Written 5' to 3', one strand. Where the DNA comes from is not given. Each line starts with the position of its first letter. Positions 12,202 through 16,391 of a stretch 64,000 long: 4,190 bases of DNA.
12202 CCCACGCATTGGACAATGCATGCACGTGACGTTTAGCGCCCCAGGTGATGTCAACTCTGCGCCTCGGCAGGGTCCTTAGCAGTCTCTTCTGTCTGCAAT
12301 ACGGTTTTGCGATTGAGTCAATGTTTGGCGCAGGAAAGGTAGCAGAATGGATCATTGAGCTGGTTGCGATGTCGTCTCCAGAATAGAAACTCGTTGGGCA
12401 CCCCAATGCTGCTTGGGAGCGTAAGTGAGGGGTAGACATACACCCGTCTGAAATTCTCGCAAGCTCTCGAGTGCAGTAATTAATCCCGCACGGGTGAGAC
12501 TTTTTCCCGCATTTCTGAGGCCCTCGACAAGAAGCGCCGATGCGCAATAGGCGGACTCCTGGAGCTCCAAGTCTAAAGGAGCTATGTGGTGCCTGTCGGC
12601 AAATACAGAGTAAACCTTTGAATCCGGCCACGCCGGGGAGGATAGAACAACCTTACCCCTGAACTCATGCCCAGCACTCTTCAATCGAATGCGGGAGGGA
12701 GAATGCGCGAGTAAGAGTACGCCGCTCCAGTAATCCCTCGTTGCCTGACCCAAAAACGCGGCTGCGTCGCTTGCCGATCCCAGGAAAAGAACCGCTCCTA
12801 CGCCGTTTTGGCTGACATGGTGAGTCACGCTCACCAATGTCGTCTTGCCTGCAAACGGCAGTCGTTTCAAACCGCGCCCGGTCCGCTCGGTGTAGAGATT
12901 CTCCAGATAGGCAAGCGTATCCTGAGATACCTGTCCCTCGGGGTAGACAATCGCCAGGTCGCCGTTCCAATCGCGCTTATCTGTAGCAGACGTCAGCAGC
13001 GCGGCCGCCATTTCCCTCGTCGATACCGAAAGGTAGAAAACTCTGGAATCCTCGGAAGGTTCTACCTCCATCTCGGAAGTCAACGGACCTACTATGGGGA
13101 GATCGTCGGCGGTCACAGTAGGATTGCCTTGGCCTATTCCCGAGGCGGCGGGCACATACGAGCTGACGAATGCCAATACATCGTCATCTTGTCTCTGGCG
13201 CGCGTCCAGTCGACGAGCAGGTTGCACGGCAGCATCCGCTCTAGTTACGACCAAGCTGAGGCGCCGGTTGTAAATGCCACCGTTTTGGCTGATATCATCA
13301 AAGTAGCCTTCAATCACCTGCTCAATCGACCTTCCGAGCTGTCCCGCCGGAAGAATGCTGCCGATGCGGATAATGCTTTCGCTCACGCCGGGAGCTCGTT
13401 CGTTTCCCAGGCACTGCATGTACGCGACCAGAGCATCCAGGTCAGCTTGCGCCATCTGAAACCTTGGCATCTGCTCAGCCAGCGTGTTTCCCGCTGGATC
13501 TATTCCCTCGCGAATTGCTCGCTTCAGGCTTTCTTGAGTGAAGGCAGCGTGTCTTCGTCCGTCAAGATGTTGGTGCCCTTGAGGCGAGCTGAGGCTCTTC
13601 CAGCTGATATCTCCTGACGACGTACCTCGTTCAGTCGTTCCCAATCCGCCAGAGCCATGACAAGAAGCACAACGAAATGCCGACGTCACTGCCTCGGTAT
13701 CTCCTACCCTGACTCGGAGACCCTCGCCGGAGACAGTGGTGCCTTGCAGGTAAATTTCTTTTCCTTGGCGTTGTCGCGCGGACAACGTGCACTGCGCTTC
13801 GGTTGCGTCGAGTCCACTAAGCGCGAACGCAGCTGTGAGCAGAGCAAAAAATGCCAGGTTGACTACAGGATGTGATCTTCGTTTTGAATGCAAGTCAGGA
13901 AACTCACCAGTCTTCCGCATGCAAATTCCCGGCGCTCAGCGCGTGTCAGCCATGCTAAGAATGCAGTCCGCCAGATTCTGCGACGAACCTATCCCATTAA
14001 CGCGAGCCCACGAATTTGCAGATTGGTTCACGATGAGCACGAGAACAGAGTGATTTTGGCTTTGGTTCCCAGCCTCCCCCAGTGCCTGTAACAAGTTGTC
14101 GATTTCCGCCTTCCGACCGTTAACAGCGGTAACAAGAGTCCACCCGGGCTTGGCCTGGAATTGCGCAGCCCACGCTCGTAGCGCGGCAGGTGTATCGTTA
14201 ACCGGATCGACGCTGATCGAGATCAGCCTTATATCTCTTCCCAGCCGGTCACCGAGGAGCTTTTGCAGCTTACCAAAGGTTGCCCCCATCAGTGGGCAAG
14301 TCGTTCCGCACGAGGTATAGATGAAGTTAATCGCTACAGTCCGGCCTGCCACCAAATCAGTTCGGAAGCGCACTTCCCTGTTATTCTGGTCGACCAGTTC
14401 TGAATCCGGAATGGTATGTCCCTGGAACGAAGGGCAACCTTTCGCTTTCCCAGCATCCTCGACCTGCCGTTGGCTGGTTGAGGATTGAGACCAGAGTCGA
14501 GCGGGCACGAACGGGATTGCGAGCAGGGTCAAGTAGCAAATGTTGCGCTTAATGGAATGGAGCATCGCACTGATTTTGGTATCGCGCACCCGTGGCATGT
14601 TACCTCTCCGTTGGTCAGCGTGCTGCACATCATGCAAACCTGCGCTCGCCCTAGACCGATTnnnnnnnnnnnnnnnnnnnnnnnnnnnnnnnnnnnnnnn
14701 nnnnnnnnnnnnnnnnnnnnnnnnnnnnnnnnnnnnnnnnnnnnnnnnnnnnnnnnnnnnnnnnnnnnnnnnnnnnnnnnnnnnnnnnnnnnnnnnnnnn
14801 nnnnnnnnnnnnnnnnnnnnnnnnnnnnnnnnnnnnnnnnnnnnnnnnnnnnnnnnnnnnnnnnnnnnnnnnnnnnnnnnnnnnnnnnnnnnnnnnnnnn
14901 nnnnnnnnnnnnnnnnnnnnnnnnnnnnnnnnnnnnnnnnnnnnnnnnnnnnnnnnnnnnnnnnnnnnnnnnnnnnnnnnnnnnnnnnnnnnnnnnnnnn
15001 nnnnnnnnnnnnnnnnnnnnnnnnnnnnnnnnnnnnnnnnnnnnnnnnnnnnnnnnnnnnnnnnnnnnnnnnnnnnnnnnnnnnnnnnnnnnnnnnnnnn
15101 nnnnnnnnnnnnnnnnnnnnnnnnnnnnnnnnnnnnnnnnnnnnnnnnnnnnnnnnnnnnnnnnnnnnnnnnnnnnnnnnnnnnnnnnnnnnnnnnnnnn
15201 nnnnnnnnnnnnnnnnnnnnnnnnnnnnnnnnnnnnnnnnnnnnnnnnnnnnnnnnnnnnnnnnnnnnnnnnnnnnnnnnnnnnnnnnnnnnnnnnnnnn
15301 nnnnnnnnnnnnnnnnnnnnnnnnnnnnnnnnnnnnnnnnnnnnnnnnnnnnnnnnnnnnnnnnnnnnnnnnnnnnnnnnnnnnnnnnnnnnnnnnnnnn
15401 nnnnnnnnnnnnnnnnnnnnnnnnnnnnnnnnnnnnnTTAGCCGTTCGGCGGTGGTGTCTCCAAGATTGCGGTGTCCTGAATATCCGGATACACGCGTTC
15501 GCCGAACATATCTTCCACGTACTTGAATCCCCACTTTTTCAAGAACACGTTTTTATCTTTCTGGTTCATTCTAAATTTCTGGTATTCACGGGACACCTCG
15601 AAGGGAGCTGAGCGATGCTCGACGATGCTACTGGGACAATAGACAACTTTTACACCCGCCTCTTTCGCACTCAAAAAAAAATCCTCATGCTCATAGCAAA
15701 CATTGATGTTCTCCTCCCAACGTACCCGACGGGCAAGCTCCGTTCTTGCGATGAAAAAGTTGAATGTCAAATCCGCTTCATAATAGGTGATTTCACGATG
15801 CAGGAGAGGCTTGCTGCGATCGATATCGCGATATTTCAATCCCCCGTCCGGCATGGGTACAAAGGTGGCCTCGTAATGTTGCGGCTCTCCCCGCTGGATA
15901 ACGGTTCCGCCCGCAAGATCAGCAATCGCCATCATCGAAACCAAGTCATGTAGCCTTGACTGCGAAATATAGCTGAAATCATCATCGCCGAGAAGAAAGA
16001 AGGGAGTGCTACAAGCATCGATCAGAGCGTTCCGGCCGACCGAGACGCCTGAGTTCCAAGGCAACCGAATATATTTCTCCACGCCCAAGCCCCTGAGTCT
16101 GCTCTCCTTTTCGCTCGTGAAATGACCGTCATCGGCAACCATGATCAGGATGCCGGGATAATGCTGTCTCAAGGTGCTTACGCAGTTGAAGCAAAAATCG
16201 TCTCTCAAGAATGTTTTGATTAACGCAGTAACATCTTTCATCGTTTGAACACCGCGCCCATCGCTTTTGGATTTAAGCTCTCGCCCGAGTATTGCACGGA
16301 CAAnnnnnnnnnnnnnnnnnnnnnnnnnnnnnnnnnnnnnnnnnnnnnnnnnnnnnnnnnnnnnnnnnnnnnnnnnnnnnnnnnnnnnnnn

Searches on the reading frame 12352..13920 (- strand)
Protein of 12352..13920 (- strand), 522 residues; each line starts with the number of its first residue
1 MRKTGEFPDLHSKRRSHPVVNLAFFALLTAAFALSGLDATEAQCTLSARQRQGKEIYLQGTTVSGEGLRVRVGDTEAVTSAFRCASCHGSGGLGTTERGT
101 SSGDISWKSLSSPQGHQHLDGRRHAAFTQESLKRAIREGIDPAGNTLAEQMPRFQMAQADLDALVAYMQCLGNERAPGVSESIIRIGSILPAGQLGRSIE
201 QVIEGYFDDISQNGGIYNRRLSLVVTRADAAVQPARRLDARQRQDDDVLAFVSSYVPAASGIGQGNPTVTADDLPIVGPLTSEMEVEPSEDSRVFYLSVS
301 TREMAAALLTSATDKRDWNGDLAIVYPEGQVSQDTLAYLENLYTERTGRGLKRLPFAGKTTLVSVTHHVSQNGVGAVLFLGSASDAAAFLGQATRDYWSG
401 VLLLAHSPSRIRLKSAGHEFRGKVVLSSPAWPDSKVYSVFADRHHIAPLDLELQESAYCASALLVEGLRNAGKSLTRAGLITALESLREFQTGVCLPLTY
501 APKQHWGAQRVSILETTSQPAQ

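Call 11: search_protein_families(library=pfam, proteins=[window:12352-13920:-], max_evalue=0.01)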
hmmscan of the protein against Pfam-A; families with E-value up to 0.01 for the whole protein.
window:12352-13920:- (522 aa): 3 families
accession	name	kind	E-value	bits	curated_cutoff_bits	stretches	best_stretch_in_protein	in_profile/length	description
PF13458.12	Peripla_BP_6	-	6.2e-21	75.9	31.7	1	191-517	13-339/343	Periplasmic binding protein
PF13442.11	Cytochrome_CBB3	-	1.7e-06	28.7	27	1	83-168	13-68/68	Cytochrome C oxidase, cbb3-type, subunit III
PF00034.26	Cytochrom_C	-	8.5e-06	27.4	21.3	1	83-169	11-87/90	Cytochrome c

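Call 36: search_protein_families(library=ncbifam, proteins=[window:12352-13920:-], max_evalue=0.001)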
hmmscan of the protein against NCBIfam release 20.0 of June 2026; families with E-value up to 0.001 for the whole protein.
window:12352-13920:- (522 aa): 0 families

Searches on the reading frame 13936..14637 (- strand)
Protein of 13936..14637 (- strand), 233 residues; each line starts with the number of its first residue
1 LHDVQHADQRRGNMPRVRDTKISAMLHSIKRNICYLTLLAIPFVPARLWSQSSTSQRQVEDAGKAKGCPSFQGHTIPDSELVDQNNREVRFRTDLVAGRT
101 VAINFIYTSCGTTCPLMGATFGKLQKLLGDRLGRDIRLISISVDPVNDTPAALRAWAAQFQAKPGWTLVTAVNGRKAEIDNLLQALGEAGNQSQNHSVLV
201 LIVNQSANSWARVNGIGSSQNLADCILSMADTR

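Call 11: search_protein_families(library=pfam, proteins=[window:13936-14637:-], max_evalue=0.01)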
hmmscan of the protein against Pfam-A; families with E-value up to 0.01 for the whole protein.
window:13936-14637:- (233 aa): 3 families
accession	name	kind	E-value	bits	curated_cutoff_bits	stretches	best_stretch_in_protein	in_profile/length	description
PF02630.20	SCO1-SenC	-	6.4e-16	59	22.8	1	80-191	5-108/134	SCO1/SenC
PF00578.27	AhpC-TSA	-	0.003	17.9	26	1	73-159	2-79/124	AhpC/TSA family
PF08534.16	Redoxin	-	0.0043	17.3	26.6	1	73-162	3-84/148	Redoxin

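Call 36: search_protein_families(library=ncbifam, proteins=[window:13936-14637:-], max_evalue=0.001)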
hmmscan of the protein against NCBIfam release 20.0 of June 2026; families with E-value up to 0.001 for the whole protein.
window:13936-14637:- (233 aa): 0 families

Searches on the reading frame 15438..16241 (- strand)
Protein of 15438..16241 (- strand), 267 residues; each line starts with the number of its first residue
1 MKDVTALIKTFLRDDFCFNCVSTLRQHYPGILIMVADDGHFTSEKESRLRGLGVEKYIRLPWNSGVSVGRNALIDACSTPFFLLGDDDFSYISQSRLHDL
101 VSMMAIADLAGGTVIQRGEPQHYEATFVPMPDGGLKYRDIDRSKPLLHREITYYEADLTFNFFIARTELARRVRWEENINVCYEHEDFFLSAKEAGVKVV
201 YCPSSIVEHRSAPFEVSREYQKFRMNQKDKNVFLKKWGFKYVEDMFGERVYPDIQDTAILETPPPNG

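Call 11: search_protein_families(library=pfam, proteins=[window:15438-16241:-], max_evalue=0.01)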
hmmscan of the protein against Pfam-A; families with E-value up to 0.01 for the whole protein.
window:15438-16241:- (267 aa): 1 family
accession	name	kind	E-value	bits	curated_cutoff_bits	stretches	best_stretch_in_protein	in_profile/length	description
PF00535.33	Glycos_transf_2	-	5.4e-07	30.1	23.3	1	22-117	19-118/168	Glycosyl transferase family 2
